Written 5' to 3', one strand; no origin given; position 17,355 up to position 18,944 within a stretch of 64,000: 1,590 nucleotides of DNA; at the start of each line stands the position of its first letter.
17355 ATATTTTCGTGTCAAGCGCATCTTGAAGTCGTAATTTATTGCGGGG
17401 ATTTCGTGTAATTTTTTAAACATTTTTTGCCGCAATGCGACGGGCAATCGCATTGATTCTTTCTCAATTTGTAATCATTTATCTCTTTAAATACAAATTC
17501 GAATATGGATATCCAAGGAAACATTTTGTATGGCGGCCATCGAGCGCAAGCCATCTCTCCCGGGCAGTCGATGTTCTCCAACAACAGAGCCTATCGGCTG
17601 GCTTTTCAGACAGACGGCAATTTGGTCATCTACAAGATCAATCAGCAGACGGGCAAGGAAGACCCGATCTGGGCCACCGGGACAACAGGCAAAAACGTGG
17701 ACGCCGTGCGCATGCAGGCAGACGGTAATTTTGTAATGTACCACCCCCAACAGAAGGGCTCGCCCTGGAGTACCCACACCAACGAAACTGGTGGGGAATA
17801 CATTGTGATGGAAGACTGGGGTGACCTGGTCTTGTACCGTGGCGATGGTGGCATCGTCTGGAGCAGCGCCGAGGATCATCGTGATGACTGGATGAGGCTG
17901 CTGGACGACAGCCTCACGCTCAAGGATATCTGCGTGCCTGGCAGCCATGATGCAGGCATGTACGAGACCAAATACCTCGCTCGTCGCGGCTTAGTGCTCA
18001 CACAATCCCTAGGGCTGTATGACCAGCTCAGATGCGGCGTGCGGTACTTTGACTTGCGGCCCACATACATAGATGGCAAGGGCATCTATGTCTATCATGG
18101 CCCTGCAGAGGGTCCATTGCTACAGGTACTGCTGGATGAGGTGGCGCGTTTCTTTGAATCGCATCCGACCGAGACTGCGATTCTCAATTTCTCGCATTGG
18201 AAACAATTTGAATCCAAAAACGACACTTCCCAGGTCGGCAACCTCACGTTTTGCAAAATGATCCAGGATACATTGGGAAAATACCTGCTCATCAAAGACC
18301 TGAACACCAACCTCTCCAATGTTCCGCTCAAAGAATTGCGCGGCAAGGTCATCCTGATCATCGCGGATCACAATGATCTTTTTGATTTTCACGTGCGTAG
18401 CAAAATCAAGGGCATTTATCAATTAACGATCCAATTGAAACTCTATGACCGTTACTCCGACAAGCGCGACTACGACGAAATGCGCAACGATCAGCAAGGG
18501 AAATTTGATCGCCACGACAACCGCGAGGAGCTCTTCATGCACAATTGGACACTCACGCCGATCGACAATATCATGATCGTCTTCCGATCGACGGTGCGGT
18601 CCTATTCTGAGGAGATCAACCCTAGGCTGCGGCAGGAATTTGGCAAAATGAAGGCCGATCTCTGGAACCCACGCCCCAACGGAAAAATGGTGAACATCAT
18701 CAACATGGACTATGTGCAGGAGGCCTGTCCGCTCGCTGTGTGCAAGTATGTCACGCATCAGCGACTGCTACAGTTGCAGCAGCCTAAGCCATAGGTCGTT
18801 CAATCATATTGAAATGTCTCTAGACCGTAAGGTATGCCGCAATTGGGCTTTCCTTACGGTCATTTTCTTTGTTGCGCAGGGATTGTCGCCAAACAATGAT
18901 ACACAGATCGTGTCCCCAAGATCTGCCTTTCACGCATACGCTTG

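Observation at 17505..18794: Signal-less bulb-lectin::PI-PLC fusion, a possible lectin-targeted phospholipase toxin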

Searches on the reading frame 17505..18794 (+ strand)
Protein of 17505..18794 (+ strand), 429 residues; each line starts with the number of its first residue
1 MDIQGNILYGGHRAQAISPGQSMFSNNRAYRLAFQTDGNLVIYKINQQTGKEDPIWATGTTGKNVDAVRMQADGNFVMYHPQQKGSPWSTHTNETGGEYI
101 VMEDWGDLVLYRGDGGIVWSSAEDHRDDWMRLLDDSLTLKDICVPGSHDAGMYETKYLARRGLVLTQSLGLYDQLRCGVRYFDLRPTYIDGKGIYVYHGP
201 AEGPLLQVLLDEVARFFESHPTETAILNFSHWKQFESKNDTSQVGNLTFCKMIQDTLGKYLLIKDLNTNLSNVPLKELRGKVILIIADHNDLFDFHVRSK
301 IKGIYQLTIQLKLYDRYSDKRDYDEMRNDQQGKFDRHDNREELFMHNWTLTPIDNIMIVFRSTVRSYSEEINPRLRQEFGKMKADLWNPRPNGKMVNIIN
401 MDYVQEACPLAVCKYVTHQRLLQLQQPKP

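Call 3: search_protein_families(library=pfam, proteins=[window:17505-18794:+], max_evalue=0.01)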
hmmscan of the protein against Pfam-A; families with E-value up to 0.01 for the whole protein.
window:17505-18794:+ (429 aa): 2 families
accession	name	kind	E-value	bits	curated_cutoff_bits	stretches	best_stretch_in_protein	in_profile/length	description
PF00388.25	PI-PLC-X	-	2e-06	28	23.1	1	166-284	27-140/144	Phosphatidylinositol-specific phospholipase C, X domain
PF01453.30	B_lectin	-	2.9e-06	28.2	32.4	1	67-130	18-84/105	D-mannose binding lectin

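Call 4: search_solved_structures(query=window:17505-18794:+, max_evalue=1, show_alignments=3)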
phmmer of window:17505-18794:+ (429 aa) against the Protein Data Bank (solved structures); distinct sequences matched with E-value up to 1: 54.
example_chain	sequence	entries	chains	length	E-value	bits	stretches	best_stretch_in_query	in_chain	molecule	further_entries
9pxi_F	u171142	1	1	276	2.7e-16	62.4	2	19-111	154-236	Pyocin L1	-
4le7_A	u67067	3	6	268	3.7e-16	61.9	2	19-111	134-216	Pyocin L1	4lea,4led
9pxj_F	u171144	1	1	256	2.8e-15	59.1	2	18-111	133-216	Pyocin L2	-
4oit_A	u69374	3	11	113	3.3e-15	58.8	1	14-125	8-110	LysM domain protein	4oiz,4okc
1aod_A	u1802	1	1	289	2e-14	56.2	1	128-291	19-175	PHOSPHATIDYLINOSITOL-SPECIFIC PHOSPHOLIPASE C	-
2plc_A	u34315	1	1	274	2.1e-14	56.2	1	128-291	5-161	PHOSPHATIDYLINOSITOL-SPECIFIC PHOSPHOLIPASE C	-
4s3g_A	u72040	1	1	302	4.2e-13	51.9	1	126-285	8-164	1-phosphatidylinositol phosphodiesterase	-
3v16_A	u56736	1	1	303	4.2e-13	51.9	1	126-285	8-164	1-phosphatidylinositol phosphodiesterase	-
4f2t_A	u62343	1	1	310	4.5e-13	51.8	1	126-285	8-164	1-phosphatidylinositol phosphodiesterase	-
3v18_A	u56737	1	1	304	4.6e-13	51.8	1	126-285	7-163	1-phosphatidylinositol phosphodiesterase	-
4f2b_A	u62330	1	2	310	4.6e-13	51.8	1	126-285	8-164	1-phosphatidylinositol phosphodiesterase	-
3ea1_A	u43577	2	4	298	5.3e-13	51.5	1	127-379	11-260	1-phosphatidylinositol phosphodiesterase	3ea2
4i9t_A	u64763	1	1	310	6.5e-13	51.3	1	126-285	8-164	1-phosphatidylinositol phosphodiesterase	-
4rv3_A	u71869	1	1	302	7.1e-13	51.1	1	126-285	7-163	1-phosphatidylinositol phosphodiesterase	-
3v1h_A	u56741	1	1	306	7.4e-13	51.1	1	126-285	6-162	1-phosphatidylinositol phosphodiesterase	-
1gym_A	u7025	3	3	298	1.2e-12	50.3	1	127-285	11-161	PHOSPHATIDYLINOSITOL-SPECIFIC PHOSPHOLIPASE C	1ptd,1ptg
1npl_A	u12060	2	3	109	7.4e-11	44.5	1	6-111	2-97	PROTEIN (AGGLUTININ) | Agglutinin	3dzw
1xd6_A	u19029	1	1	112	1.2e-09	40.5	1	28-122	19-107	gastrodianin-4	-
3m7h_A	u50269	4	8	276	1.3e-07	33.8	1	27-100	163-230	Putidacin L1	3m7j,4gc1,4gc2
4pdt_A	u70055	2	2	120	2.3e-06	29.7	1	20-120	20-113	Mannose recognizing lectin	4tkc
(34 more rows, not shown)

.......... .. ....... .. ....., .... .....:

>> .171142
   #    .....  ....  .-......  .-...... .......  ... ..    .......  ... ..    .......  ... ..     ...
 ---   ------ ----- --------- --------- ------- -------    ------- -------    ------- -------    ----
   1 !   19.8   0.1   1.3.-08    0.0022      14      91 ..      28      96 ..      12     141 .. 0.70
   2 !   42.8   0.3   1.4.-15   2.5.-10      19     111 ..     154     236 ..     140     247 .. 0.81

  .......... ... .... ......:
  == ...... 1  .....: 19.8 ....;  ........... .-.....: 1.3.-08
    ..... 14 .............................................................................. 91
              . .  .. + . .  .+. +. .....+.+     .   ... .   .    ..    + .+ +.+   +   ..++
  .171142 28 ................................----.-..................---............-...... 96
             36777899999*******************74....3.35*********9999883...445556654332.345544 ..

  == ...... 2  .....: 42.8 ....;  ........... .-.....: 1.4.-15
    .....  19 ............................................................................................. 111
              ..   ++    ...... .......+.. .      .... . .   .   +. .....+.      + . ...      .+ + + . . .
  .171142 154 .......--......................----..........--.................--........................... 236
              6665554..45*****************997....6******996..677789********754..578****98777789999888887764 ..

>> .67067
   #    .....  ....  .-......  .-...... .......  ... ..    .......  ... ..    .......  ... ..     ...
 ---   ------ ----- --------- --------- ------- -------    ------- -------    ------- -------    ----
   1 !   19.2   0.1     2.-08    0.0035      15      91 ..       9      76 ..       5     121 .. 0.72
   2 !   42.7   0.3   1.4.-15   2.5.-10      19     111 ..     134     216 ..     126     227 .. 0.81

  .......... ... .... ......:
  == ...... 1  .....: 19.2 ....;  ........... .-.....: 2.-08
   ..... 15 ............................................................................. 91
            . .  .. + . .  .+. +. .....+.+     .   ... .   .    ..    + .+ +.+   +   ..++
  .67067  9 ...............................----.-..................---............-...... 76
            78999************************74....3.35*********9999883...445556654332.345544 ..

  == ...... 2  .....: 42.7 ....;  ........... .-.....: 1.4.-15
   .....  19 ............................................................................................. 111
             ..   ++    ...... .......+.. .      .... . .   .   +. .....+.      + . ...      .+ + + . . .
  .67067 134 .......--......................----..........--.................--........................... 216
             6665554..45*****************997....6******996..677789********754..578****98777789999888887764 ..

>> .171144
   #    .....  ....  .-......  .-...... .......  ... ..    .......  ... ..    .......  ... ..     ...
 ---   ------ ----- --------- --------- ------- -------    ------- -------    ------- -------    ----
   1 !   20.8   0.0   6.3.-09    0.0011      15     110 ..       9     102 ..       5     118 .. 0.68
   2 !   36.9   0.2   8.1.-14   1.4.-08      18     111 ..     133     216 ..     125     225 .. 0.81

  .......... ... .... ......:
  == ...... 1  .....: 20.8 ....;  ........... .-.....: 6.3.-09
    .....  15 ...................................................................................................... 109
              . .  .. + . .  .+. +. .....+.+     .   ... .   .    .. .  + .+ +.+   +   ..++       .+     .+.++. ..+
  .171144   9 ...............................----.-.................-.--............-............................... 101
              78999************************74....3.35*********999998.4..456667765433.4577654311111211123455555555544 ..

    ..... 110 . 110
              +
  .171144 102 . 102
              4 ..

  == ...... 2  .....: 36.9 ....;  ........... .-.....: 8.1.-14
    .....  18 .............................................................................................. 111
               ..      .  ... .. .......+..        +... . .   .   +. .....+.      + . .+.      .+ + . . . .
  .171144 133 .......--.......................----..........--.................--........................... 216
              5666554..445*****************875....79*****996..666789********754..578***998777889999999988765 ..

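Call 5: find_homologous_proteins(query=window:17505-18794:+, max_evalue=0.001)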
Query window:17505-18794:+ (429 aa): 331 proteins with E <= 0.001 among 2243 candidates; the best 120 are listed.
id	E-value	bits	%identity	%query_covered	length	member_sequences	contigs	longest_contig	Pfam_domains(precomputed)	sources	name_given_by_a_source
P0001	0.0e+0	1012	100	100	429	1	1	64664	PF00388.26,PF01453.31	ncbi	-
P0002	4.6e-108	380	40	98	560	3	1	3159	PF00388.26,PF01453.31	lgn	-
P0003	1.5e-102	362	39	98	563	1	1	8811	PF00388.26,PF01453.31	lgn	-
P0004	3.5e-94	334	34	97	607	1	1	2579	PF00388.26,PF01453.31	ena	-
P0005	7.4e-84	300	34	93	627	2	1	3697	PF00388.26,PF01453.31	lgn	-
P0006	1.0e-82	296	40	97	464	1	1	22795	PF00388.26,PF01453.31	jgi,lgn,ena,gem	-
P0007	2.9e-81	291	40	96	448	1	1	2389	PF00388.26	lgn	-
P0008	3.3e-79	285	34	93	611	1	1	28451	PF00388.26,PF01453.31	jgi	jgi:hypothetical protein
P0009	2.7e-78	282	35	94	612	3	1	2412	PF00388.26,PF01453.31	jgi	jgi:hypothetical protein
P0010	2.8e-77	278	33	93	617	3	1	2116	PF01453.31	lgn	-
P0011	6.6e-76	274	38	97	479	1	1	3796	PF01453.31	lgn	-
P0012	2.9e-68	249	34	96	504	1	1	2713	PF01453.31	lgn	-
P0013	1.2e-66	243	40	25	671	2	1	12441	PF24797.2,PF01453.31,PF18050.7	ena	-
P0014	3.0e-65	239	33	96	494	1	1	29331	-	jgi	jgi:hypothetical protein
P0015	3.1e-64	235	37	94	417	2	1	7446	-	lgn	-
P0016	4.7e-63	231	35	93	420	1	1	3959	PF01453.31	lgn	-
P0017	9.6e-63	230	35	97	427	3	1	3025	PF01453.31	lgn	-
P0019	8.1e-60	221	44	25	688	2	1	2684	PF01453.31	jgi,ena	jgi:hypothetical protein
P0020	1.5e-59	220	35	97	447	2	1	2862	PF00388.26,PF01453.31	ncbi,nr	ncbi:MAG: hypothetical protein MUF43_13355 [Flavobacterium sp.]|nr:hypothetical protein [Flavobacter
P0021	1.7e-59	220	34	97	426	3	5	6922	PF01453.31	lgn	-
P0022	2.0e-59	219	34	94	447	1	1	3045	PF00388.26,PF01453.31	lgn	-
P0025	6.4e-49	185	30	38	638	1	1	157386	PF01453.31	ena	-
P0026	1.5e-46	177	38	70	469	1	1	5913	PF00388.26,PF14200.13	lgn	-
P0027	8.6e-45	171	38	26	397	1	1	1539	PF01453.31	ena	-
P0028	1.4e-44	170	34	36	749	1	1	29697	PF24018.2,PF01453.31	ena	-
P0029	2.2e-43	167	41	54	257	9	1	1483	PF01453.31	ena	-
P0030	2.9e-42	163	34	27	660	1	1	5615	PF01453.31,PF24998.2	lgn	-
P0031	1.3e-41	161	42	25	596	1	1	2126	PF00413.31,PF01400.32,PF01453.31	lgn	-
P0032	3.9e-40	156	37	27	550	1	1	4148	PF01453.31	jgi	-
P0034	7.8e-38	148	38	26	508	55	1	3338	PF12385.15,PF13529.14,PF01453.31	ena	-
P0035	1.0e-36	145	39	26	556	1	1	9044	PF01453.31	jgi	jgi:hypothetical protein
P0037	3.2e-35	140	33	25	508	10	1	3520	PF12385.15,PF13529.14,PF01453.31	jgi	jgi:Papain-like cysteine protease AvrRpt2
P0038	6.4e-35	139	37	26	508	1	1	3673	PF12385.15,PF13529.14,PF01453.31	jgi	-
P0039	7.2e-35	139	33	32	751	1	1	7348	PF01453.31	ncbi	ncbi:MAG: hypothetical protein R8K46_00165, partial [Mariprofundaceae bacterium]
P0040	8.4e-35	138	39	26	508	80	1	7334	PF12385.15,PF13529.14,PF01453.31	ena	-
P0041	1.1e-34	138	39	27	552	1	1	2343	PF01453.31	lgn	-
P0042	4.2e-34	136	37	26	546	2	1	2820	PF13360.14,PF01453.31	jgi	jgi:hypothetical protein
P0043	7.7e-34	135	42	25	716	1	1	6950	PF01453.31,PF00089.33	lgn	-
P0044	7.7e-34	135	40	24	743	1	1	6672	PF01551.30,PF01453.31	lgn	-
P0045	8.0e-34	135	38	28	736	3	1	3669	PF13360.14,PF01453.31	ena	-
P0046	1.9e-33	134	40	24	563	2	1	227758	PF01453.31,PF14250.12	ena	-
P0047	6.5e-33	132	36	26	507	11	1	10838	PF12385.15,PF13529.14,PF01453.31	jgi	jgi:Papain-like cysteine protease AvrRpt2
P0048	3.2e-32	130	28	70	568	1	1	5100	PF00388.26,PF01453.31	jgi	-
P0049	1.4e-31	128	39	27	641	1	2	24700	PF01453.31,PF00089.33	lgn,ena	-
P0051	2.9e-31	127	37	21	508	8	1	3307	PF12385.15,PF01453.31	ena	-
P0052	4.2e-31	126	40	24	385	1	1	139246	PF13570.14,PF01453.31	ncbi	ncbi:alpha-D-mannose-specific plant lectin, partial [Acephala macrosclerotiorum]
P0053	2.6e-30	124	41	24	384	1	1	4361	PF24018.2,PF01453.31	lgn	-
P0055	4.4e-30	123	39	31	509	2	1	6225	PF02557.23,PF01453.31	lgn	-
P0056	4.6e-30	123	38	26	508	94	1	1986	PF12385.15,PF13529.14,PF01453.31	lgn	-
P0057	1.5e-29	121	32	69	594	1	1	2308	PF00388.26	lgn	-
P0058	1.6e-29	121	41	26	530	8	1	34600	PF05257.23,PF01453.31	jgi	jgi:surface antigen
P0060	1.2e-28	118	34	25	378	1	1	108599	PF01453.31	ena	-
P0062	2.2e-28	117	34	36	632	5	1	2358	PF01453.31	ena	-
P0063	7.3e-28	115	37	25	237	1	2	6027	PF01453.31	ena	-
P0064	1.7e-27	114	38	23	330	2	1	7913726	PF01453.31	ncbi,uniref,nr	ncbi:hypothetical protein [Kitasatospora fiedleri]|uniref:hypothetical protein n=1 Tax=Kitasatospora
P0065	2.0e-27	114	36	25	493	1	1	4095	PF01183.27,PF01453.31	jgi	jgi:GH25 family lysozyme M1 (1,4-beta-N-acetylmuramidase)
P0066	2.2e-27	114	33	67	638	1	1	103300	PF00388.26,PF26146.1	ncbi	ncbi:MAG: phosphatidylinositol-specific phospholipase C domain-containing protein [Bacteroidales bac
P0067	2.6e-27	114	44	25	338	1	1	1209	PF01453.31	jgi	jgi:hypothetical protein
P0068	4.0e-27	113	32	21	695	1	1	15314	PF01453.31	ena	-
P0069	5.3e-27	113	37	26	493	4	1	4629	PF01453.31,PF08924.18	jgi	jgi:hypothetical protein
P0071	1.3e-26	111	41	27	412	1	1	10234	PF01453.31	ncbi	-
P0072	2.0e-26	111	35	31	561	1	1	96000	PF05257.23,PF01453.31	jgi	jgi:surface antigen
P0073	2.6e-26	110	35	52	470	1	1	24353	PF00388.26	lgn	-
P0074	7.9e-26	109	44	25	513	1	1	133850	PF01453.31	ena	-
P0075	8.1e-26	109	33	30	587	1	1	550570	PF01453.31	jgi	jgi:hypothetical protein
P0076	1.3e-25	108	36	28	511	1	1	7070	PF00264.26,PF01453.31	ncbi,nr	ncbi:MAG TPA: tyrosinase family protein [Cryptosporangiaceae bacterium]|nr:tyrosinase family protein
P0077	2.0e-25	107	39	24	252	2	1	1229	PF01453.31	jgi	jgi:hypothetical protein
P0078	3.0e-25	107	44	26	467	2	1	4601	PF01453.31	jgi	jgi:hypothetical protein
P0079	5.9e-25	106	33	25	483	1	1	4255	PF01453.31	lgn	-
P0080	6.1e-25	106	38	24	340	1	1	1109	PF27124.1,PF01453.31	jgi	-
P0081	6.2e-25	106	38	24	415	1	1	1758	PF01453.31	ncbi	-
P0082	9.1e-25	105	39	22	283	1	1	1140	PF01453.31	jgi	jgi:predicted heme/steroid binding protein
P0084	2.7e-24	104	36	32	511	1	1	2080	PF02557.23,PF01453.31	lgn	-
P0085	2.8e-24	104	35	25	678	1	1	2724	PF00388.26,PF01453.31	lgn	-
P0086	4.4e-24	103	36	23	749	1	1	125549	PF13365.13,PF01453.31,PF00089.33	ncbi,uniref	ncbi:trypsin-like serine protease [Kitasatospora sp. NPDC096204]|uniref:trypsin-like serine protease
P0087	1.0e-23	102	36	25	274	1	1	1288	PF01502.24,PF01453.31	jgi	jgi:phosphoribosyl-AMP cyclohydrolase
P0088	1.5e-23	101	41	26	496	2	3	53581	PF01183.27,PF01453.31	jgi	jgi:lysozyme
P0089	2.1e-23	101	36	25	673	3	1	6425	PF00388.26,PF01453.31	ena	-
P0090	3.0e-23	100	36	27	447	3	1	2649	PF01453.31,PF18013.7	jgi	jgi:hypothetical protein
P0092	5.0e-23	100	39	25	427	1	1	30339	PF13360.14,PF01453.31,PF18013.7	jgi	jgi:hypothetical protein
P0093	8.8e-23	99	31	72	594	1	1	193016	PF00388.26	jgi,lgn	jgi:hypothetical protein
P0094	1.3e-22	98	41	24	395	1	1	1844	PF05257.23,PF01453.31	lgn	-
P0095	1.3e-22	98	35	25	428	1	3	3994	PF01453.31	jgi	jgi:predicted lipoprotein with Yx(FWY)xxD motif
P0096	1.8e-22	98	37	25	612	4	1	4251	PF16403.12,PF01453.31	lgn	-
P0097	1.9e-22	98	38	22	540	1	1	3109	PF01453.31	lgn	-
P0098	2.7e-22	97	34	24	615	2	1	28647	PF01453.31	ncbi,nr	ncbi:MAG: hypothetical protein HQL66_05555 [Magnetococcales bacterium]|nr:hypothetical protein [Magn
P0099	2.8e-22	97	40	24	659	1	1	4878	PF01453.31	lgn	-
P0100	3.1e-22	97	36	25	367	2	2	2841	PF01453.31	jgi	-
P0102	3.6e-22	97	38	19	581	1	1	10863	PF01453.31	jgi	jgi:hypothetical protein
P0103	4.0e-22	97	36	25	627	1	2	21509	PF16158.12,PF01453.31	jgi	jgi:hypothetical protein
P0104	4.5e-22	96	39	26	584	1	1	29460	PF16158.12,PF01453.31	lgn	-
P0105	5.4e-22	96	44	27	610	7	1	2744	PF01453.31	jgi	jgi:pimeloyl-ACP methyl ester carboxylesterase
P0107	1.1e-21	95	35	25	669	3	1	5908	PF01453.31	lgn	-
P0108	1.1e-21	95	39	25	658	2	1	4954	PF02839.20,PF01453.31,PF00704.35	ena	-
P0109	1.8e-21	94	38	26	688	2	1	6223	PF16158.12,PF01453.31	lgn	-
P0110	2.0e-21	94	29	79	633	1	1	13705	PF00388.26,PF26146.1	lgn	-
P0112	4.5e-21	93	28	26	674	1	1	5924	PF01453.31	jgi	jgi:hypothetical protein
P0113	5.8e-21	93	36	29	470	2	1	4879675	PF01453.31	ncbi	ncbi:hypothetical protein [Modestobacter sp. URMC 112]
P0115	8.3e-21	92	39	27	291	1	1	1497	PF01453.31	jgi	jgi:hypothetical protein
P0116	1.1e-20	92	33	26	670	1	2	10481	PF08310.18,PF01453.31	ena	-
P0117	1.1e-20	92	28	32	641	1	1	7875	PF16158.12,PF01453.31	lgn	-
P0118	1.2e-20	92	27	31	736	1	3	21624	PF16158.12,PF01453.31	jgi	jgi:hypothetical protein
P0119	2.3e-20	91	35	27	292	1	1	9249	PF00167.25,PF01453.31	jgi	jgi:hypothetical protein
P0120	2.3e-20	91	33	26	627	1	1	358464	PF00877.26,PF01453.31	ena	-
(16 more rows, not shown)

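Call 6: search_protein_families(library=ncbifam, proteins=[window:17505-18794:+], max_evalue=0.01)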
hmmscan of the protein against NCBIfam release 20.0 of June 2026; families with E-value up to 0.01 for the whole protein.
window:17505-18794:+ (429 aa): 1 family
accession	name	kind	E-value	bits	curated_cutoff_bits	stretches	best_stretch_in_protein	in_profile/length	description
NF033557.1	LLB_putidacin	subfamily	8.3e-16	58.2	275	2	16-93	141-216/274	putidacin L1 family lectin-like bacteriocin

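Call 8: list_cluster_members(proteins=[P0001, P0020, P0006])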
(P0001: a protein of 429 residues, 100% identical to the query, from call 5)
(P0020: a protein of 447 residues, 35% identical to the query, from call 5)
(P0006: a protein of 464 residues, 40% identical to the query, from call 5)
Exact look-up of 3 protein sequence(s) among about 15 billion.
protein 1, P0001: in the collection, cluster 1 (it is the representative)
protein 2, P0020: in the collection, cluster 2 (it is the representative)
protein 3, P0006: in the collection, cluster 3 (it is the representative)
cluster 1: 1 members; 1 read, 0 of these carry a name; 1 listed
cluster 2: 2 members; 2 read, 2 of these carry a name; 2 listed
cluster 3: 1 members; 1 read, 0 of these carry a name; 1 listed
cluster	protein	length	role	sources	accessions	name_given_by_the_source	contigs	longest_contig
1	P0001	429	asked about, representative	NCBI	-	-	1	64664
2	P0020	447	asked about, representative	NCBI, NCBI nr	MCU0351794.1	MAG: hypothetical protein MUF43_13355 [Flavobacterium sp.] | hypothetical protein [Flavobacterium sp.]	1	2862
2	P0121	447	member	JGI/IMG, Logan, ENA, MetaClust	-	\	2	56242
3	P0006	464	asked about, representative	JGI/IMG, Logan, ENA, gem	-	-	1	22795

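Call 12: find_encoding_contigs(protein=P0001, flank=3000, max_places=3)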
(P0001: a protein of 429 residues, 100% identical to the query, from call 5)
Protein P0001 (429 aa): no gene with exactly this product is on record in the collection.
